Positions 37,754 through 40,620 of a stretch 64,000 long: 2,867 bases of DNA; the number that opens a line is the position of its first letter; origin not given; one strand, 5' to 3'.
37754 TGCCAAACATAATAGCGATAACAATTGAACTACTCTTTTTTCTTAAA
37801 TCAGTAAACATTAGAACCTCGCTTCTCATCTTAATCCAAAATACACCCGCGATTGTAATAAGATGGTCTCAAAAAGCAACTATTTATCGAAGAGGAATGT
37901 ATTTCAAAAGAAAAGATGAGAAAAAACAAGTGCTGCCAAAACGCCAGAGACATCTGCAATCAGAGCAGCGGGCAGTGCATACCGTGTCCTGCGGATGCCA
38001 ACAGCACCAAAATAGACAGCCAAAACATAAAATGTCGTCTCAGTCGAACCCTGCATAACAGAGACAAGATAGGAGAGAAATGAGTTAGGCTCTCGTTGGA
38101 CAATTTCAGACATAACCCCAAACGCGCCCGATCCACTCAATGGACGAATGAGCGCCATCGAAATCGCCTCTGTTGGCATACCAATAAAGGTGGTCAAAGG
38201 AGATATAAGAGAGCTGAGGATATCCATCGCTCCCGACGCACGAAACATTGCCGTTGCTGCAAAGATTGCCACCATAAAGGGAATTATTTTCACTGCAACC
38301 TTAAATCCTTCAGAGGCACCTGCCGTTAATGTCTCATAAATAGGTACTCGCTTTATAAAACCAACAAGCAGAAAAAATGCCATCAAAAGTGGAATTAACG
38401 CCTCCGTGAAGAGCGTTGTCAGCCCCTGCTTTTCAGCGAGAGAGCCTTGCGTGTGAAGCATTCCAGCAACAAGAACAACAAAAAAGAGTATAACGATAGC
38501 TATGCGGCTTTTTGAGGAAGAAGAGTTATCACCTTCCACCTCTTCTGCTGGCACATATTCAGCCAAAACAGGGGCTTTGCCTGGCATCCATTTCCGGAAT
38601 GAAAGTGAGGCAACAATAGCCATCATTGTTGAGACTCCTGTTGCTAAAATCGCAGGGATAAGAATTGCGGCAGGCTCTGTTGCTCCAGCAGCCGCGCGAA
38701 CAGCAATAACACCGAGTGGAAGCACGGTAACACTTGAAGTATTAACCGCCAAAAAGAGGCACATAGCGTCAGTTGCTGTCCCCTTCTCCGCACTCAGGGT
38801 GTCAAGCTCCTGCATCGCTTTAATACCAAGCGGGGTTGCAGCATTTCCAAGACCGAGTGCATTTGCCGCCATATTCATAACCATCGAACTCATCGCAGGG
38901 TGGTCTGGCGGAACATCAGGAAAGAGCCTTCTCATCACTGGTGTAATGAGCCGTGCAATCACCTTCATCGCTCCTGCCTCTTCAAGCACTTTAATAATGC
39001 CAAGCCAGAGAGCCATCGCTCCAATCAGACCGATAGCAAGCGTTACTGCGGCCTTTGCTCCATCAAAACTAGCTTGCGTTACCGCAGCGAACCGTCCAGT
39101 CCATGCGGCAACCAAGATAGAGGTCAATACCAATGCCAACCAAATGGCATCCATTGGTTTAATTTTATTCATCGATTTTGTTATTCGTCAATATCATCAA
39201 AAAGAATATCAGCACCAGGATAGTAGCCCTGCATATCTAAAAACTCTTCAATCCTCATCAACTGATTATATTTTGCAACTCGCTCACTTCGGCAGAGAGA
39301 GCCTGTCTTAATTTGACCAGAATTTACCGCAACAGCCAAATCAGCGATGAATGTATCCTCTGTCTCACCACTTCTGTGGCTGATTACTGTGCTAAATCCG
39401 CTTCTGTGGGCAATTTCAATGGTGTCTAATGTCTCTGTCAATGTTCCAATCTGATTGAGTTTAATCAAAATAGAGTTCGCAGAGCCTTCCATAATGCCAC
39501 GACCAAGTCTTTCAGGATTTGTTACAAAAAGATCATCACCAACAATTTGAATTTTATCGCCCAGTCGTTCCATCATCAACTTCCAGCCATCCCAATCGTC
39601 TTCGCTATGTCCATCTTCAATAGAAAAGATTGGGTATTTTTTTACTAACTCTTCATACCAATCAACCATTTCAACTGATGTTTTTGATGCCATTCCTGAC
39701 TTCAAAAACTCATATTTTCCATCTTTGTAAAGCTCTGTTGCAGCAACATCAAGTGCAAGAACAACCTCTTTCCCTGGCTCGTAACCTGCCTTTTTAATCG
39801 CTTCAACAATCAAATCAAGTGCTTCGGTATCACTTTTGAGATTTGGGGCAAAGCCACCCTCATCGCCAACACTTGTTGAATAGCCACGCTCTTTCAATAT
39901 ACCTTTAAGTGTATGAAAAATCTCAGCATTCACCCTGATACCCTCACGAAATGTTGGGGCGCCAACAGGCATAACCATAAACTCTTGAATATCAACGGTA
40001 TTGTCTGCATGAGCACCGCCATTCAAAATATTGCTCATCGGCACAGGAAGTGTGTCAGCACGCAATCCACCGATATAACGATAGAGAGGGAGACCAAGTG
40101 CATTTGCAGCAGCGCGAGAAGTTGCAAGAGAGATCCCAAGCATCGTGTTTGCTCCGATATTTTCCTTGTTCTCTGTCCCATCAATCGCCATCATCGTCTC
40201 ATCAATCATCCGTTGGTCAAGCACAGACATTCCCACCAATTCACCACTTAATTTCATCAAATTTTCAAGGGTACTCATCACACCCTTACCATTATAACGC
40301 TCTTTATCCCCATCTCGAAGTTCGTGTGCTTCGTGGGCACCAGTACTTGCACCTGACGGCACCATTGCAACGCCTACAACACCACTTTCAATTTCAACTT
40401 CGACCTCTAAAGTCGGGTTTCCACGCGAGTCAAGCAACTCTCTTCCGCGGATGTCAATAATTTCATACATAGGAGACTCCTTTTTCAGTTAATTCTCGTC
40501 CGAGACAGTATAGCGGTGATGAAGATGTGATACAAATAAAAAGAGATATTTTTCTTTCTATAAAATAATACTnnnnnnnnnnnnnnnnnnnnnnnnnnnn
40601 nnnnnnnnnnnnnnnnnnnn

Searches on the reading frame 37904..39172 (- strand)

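Call 40: search_protein_families(library=ncbifam, proteins=[window:37904-39172:-], max_evalue=1e-10)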
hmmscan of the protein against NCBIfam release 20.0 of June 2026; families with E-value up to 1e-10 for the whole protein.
window:37904-39172:- (422 aa): 0 families

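Call 73: search_protein_families(library=pfam, proteins=[window:37904-39172:-], max_evalue=0.0001)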
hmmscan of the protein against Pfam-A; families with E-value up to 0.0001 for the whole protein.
window:37904-39172:- (422 aa): 1 family
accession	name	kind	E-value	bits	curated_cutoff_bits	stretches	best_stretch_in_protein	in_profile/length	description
PF07670.19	Gate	-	3.6e-25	88.9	29.6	2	47-156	2-98/104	Nucleoside recognition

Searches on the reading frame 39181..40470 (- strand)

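Call 40: search_protein_families(library=ncbifam, proteins=[window:39181-40470:-], max_evalue=1e-10)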
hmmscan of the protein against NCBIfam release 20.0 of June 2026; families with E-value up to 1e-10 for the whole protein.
window:39181-40470:- (429 aa): 2 families
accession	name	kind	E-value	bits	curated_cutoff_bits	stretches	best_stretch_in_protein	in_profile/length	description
TIGR01060.2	eno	equivalog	2.2e-198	659.2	300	1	4-421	1-420/425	phosphopyruvate hydratase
NF006223.0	PRK08350.1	equivalog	1.2e-21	77.4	624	1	75-165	61-150/341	hypothetical protein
